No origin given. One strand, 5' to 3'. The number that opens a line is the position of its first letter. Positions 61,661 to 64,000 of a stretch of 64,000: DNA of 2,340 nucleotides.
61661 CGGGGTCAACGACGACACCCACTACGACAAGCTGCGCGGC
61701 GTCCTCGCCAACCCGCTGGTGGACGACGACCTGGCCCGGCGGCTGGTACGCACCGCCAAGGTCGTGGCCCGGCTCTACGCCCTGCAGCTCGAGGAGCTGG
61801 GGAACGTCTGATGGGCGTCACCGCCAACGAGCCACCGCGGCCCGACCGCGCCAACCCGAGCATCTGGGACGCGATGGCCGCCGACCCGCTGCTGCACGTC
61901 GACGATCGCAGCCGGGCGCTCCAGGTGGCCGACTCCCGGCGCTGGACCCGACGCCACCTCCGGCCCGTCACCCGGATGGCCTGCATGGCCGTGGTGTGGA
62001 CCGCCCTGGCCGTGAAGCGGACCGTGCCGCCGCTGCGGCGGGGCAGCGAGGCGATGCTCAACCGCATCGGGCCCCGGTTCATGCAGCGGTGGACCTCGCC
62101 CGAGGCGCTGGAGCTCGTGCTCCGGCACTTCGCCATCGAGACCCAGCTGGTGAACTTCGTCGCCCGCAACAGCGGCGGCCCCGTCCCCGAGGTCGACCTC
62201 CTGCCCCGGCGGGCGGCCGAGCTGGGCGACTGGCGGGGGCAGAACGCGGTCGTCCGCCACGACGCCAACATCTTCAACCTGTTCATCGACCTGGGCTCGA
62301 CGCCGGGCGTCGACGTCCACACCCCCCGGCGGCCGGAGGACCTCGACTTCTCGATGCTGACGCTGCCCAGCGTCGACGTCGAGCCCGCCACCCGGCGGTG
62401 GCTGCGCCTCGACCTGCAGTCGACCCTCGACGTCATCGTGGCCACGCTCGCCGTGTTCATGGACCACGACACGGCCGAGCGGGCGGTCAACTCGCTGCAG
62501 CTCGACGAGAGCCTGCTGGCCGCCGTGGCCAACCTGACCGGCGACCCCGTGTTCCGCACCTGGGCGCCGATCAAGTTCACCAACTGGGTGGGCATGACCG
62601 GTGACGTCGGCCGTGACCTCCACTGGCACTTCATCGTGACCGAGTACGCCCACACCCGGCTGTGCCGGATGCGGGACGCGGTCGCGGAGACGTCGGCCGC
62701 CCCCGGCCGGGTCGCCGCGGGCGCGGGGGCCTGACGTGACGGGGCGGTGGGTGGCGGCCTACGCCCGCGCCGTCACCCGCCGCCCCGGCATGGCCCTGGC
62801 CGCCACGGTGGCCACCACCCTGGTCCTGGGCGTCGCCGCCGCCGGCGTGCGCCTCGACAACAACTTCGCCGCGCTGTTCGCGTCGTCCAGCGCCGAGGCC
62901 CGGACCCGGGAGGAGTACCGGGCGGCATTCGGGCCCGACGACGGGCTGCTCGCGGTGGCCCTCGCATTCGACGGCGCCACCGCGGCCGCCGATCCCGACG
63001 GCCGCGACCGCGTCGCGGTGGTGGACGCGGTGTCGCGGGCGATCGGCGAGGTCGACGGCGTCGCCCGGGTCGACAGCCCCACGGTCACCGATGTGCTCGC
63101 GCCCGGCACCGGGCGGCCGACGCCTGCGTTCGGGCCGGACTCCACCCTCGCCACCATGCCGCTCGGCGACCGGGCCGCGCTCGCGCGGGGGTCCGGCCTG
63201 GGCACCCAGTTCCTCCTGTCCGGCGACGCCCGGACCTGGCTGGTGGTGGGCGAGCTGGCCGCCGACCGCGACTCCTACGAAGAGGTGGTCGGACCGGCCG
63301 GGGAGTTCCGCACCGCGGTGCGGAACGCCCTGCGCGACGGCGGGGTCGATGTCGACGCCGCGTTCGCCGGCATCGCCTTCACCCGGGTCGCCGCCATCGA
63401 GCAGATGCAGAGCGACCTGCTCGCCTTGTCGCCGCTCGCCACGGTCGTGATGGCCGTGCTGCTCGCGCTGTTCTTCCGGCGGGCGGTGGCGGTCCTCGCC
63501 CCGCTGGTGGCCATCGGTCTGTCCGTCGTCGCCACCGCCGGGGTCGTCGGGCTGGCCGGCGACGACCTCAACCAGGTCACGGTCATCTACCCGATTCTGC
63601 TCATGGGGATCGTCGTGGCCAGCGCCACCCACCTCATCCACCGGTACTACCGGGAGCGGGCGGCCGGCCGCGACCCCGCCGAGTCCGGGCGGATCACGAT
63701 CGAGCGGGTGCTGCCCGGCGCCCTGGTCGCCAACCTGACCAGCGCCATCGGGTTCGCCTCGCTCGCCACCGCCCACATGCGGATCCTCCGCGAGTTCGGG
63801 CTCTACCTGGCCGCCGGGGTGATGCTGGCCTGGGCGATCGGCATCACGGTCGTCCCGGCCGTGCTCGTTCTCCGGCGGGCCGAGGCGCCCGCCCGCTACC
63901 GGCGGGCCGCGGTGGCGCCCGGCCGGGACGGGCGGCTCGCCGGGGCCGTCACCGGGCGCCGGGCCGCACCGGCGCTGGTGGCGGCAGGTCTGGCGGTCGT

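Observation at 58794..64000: Thioesterase / KAS III-like / heme-oxygenase-like diiron protein / unknown protein / MMPL exporter: candidate pathway for an exported modified lipid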

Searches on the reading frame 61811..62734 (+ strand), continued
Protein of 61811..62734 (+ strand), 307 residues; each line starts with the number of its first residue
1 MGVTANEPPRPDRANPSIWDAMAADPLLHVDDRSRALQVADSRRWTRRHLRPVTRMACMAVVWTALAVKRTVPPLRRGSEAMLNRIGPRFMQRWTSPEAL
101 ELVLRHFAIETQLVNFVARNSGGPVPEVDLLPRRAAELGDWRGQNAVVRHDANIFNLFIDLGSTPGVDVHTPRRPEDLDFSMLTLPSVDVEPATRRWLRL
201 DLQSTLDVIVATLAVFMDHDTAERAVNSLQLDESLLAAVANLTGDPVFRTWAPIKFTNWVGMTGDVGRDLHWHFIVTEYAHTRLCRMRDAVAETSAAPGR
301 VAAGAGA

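Call 85: search_protein_representatives(alignment_id=A1)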
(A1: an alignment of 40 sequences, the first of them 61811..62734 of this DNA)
Query: 40 sequences, 312 profile positions. Proteins with E-value up to 0.001 (for the whole library): 301; up to 1e-10: 192; up to 1e-30: 62. The best 150 are listed.
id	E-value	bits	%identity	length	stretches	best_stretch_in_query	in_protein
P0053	6.7e-127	439.1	-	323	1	11-307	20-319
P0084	3.0e-119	414.0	-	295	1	22-308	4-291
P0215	1.9e-117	408.1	-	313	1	14-307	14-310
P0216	1.7e-112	391.8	-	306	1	23-307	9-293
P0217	3.2e-99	348.1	-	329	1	14-306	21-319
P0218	4.7e-96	337.8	-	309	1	24-302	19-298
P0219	3.4e-95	334.9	-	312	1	13-305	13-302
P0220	5.4e-95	334.3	-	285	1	22-304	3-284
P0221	6.8e-95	334.0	-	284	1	24-306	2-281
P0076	9.9e-95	333.4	-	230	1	81-307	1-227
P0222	2.6e-92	325.5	-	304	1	24-307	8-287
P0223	8.9e-91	320.4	-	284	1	24-304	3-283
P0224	1.4e-82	293.5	-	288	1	26-308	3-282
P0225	1.4e-80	286.9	-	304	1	25-306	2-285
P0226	4.3e-79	282.0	-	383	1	29-299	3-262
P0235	4.3e-64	232.8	-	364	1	36-272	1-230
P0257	1.5e-40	155.5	-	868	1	11-156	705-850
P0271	1.6e-31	125.8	-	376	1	17-233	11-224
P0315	4.2e-22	94.8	-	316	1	58-198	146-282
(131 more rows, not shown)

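Call 86: search_protein_families(library=pfam, proteins=[P0257, P0226, P0235, P0271, P0315], max_evalue=0.001)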
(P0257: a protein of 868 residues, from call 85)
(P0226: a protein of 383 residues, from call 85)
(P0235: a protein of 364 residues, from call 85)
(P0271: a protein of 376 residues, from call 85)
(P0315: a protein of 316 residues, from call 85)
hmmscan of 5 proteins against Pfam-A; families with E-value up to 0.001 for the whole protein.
P0257 (868 aa): 4 families
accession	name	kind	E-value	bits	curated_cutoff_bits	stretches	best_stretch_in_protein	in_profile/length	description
PF22523.1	DUF6999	-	1.2e-25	90.6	27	1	720-848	2-130/275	Family of unknown function (DUF6999)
PF08541.16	ACP_syn_III_C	-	2.3e-12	47.3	26.6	1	288-363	3-75/90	3-Oxoacyl-[acyl-carrier-protein (ACP)] synthase III C terminal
PF14518.11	Haem_oxygenas_2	-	2.5e-07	31.1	28.9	1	538-660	52-176/177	Iron-containing redox enzyme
PF00109.32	ketoacyl-synt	-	0.00033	20.8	20.8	1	97-204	150-249/252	Beta-ketoacyl synthase, N-terminal domain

P0226 (383 aa): 1 family
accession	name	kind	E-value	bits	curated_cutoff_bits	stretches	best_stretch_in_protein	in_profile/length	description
PF22523.1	DUF6999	-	4.2e-79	265.9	27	1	4-261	6-271/275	Family of unknown function (DUF6999)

P0235 (364 aa): 1 family
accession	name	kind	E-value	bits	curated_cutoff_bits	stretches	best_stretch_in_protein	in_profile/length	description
PF22523.1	DUF6999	-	2.6e-62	210.8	27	1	2-240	13-255/275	Family of unknown function (DUF6999)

P0271 (376 aa): 2 families
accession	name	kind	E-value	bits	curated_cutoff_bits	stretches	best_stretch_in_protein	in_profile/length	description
PF22523.1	DUF6999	-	1.4e-84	283.9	27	1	20-227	2-209/275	Family of unknown function (DUF6999)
PF00310.26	GATase_2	-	2.1e-10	40.4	19.9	1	219-294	76-150/420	Glutamine amidotransferases class-II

P0315 (316 aa): 2 families
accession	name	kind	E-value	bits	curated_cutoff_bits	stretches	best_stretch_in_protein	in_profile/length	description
PF22523.1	DUF6999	-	3.3e-56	190.8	27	1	143-285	31-173/275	Family of unknown function (DUF6999)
PF14518.11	Haem_oxygenas_2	-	5.4e-09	36.5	28.9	1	4-80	88-164/177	Iron-containing redox enzyme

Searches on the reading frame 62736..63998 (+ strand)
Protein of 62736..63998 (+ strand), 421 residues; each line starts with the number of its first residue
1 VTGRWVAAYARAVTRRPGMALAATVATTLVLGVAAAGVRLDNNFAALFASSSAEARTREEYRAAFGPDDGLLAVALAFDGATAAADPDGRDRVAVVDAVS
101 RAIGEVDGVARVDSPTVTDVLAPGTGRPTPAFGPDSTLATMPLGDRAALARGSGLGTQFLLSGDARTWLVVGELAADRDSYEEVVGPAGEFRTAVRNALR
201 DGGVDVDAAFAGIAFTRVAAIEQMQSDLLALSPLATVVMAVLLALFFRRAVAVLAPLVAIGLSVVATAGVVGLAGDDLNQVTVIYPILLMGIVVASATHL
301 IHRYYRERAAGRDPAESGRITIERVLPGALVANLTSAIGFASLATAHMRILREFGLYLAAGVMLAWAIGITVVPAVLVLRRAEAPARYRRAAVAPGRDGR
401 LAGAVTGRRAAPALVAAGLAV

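Call 7: search_protein_families(library=pfam, proteins=[window:62736-63998:+], max_evalue=0.1)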
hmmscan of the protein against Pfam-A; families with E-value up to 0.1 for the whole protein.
window:62736-63998:+ (421 aa): 5 families
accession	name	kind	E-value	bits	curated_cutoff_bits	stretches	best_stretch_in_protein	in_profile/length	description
PF03176.21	MMPL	-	1.2e-18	67.6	20.5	1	156-383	76-305/333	MMPL family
PF12349.14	Sterol-sensing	-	1.3e-07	32.1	22.3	1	254-380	10-136/153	Sterol-sensing domain of SREBP cleavage-activation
PF02460.24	Patched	-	1.7e-05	25.1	23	1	246-378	24-155/156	Patched SSD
PF00873.25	ACR_tran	-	0.00025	19.3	28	1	219-376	328-485/1021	AcrB/AcrD/AcrF family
PF07511.17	DUF1525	-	0.073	13.6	24.1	0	359-381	69-91/113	Protein of unknown function (DUF1525)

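Call 8: search_protein_families(library=ncbifam, proteins=[window:62736-63998:+], max_evalue=0.1)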
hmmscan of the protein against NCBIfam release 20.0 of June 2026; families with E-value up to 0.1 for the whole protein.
window:62736-63998:+ (421 aa): 16 families
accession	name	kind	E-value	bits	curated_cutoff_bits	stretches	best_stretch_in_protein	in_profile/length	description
TIGR00921.1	2A067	subfamily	2.8e-27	95.1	351.9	1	179-379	536-733/733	hydrophobe/amphiphile efflux-3 (HAE3) family transporter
TIGR00833.1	actII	subfamily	8e-23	80.7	874.7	2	158-419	108-370/910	MMPL family RND transporter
TIGR03480.1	HpnN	hypoth_equivalog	3.5e-17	61.7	751.85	1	187-390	226-433/862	hopanoid biosynthesis associated RND transporter like protein HpnN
NF052374.1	HopndTporHpnN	equivalog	9.8e-09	33.8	1100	1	232-383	280-429/858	hopanoid transporter HpnN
NF007133.0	PRK09579.1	equivalog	9.6e-07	26.7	1763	1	205-385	315-495/1017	multidrug efflux RND transporter permease subunit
NF033617.1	RND_permease_2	subfamily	1.4e-05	23.2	1250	1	221-388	329-497/1009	multidrug efflux RND transporter permease subunit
NF007798.0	PRK10503.1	equivalog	1.5e-05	22.9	1584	1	219-376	338-494/1040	MdtB/MuxB family multidrug efflux RND transporter permease subunit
NF007905.0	PRK10614.1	equivalog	6.5e-05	20.8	1774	1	221-377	331-486/1025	multidrug efflux RND transporter permease subunit MdtC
NF000282.2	RND_permease_1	subfamily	0.0001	20.3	1250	1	235-379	346-496/1029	multidrug efflux RND transporter permease subunit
TIGR00915.1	2A0602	subfamily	0.00011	20.3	940.35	1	235-377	347-493/1050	efflux RND transporter permease subunit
TIGR00917.1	2A060601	subfamily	0.00022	19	1016.5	0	255-379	612-747/1204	NPC intracellular cholesterol transporter 1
NF006356.0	PRK08578.1-4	equivalog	0.00025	20.7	330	1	185-306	107-225/302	preprotein translocase subunit SecF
NF000037.1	RND_perm_OqxB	exception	0.00081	17.3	2200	1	234-377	348-495/1050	multidrug efflux RND transporter permease subunit OqxB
NF007842.1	PRK10555.1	equivalog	0.013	13.3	1854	1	203-376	320-492/1036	multidrug efflux RND transporter permease AcrD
TIGR03757.1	conj_TIGR03757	hypoth_equivalog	0.026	14.7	73.2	1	359-381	71-93/113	TIGR03757 family integrating conjugative element protein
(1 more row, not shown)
